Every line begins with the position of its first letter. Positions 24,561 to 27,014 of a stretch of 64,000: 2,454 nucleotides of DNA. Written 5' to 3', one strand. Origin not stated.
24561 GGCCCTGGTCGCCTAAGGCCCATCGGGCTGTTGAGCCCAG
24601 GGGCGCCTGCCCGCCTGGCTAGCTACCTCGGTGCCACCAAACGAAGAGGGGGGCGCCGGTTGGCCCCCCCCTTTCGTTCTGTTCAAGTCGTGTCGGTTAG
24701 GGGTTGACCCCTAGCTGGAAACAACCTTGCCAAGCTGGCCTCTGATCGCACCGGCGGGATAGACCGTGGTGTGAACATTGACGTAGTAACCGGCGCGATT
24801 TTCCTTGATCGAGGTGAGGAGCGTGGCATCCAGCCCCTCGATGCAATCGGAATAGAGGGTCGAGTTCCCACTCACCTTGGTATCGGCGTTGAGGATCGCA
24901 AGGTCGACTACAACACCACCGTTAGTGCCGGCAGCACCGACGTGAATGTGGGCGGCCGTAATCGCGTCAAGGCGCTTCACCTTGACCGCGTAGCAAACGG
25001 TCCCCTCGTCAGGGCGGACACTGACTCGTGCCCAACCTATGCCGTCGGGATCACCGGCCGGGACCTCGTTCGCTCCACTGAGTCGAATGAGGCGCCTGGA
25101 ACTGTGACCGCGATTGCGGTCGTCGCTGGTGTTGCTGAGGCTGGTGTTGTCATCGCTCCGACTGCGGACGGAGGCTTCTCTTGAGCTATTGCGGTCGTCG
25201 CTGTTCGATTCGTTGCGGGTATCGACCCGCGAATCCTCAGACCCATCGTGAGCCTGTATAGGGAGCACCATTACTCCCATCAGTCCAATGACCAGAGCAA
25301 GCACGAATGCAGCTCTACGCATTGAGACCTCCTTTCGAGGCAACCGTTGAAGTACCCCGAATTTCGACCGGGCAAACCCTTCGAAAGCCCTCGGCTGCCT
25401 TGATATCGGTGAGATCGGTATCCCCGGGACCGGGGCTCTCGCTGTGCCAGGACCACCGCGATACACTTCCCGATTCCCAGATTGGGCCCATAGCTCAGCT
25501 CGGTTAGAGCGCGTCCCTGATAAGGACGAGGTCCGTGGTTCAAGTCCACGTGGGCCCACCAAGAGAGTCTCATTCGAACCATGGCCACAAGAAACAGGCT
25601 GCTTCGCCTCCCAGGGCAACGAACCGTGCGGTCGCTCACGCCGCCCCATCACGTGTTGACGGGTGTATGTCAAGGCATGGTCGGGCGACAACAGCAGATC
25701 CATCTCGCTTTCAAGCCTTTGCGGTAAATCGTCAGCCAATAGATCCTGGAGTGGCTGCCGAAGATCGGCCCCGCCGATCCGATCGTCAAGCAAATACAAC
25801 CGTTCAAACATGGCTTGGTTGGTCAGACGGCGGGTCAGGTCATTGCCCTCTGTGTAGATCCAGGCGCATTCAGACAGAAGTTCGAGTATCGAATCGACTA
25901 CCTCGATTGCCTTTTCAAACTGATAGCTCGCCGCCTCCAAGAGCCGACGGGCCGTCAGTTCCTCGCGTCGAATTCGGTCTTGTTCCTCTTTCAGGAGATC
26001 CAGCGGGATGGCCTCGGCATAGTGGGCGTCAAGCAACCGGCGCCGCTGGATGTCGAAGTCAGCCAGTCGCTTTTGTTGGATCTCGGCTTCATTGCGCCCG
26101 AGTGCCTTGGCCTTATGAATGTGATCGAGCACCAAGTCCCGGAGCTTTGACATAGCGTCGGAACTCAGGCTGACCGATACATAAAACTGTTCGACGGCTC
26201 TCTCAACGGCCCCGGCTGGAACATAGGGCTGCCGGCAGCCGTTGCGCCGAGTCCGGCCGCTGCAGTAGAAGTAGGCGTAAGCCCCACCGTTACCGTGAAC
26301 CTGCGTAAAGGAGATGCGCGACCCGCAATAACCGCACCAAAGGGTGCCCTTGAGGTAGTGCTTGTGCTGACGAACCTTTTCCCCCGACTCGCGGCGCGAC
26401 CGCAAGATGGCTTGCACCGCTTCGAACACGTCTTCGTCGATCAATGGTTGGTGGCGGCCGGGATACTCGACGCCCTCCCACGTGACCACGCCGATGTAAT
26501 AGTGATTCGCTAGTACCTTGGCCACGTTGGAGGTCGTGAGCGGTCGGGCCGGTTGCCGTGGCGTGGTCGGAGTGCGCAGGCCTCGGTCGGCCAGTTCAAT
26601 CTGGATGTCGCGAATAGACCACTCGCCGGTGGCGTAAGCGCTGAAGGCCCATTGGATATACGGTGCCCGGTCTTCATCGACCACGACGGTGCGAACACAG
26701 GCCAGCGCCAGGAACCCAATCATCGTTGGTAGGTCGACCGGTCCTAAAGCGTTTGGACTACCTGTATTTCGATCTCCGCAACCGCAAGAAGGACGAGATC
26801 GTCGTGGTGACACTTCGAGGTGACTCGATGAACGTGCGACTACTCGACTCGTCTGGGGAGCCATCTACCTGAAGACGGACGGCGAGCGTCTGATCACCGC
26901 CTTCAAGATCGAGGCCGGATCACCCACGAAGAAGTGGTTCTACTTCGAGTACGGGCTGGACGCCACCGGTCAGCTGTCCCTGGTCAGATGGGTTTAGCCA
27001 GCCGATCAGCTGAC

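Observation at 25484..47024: A 21.4-kb segment bracketed by tRNA-Ile(GAT) and a 48-nt imperfect direct repeat of its 3' half: signature of a tRNA-integrated island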

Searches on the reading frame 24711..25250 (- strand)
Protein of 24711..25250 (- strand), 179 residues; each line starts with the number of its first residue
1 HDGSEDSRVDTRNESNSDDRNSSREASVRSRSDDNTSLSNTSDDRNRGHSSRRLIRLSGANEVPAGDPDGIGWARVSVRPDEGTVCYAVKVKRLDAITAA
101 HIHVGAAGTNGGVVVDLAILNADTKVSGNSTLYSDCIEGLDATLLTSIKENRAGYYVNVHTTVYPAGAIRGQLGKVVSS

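Call 89: search_protein_families(library=pfam, proteins=[window:24711-25250:-], max_evalue=0.001)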
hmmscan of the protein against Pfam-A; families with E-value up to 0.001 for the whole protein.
window:24711-25250:- (179 aa): 1 family
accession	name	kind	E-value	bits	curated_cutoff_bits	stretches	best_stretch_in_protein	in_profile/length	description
PF07452.17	CHRD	-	1e-26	94.6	24.1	1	56-173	4-117/117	CHRD domain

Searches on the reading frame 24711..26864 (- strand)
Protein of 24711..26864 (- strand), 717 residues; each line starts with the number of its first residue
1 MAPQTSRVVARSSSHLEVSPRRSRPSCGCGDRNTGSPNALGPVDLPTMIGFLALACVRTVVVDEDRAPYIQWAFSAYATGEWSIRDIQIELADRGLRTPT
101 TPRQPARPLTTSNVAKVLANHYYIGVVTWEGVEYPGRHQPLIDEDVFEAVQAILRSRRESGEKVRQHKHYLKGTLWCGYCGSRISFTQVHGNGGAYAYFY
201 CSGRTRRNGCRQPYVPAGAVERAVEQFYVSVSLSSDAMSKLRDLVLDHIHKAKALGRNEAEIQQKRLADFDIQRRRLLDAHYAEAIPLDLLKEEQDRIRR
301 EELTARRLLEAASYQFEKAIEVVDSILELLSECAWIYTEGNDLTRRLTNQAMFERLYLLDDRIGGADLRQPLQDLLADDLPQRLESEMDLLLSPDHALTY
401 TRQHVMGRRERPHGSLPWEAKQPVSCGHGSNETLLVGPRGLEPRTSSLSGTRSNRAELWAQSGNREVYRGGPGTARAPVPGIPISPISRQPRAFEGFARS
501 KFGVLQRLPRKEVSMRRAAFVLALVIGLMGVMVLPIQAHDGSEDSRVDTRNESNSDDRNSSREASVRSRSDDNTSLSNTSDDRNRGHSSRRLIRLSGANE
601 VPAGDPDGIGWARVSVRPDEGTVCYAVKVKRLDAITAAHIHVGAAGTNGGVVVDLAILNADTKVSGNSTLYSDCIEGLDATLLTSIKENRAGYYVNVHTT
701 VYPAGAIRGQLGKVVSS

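Call 9: search_protein_families(library=pfam, proteins=[window:24711-26864:-], max_evalue=0.01)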
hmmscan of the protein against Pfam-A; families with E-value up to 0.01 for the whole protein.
window:24711-26864:- (717 aa): 3 families
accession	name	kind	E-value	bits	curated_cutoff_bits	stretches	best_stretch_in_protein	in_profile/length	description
PF07452.17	CHRD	-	3.1e-26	93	24.1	1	595-711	5-117/117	CHRD domain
PF07508.19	Recombinase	-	4.9e-14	52.9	21.1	1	64-157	1-102/102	Recombinase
PF13408.12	Zn_ribbon_recom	-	2.3e-11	44.3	25.3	1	171-226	2-55/58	Recombinase zinc beta ribbon domain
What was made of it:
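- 25562..26699 (-): Large serine recombinase remnant with Recombinase, Zn-ribbon, coiled-coil and tail regions. The N-terminal roughly 185 aa (Resolvase catalytic domain) are missing. Pfam PF07508 and PF13408 only (call 9).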
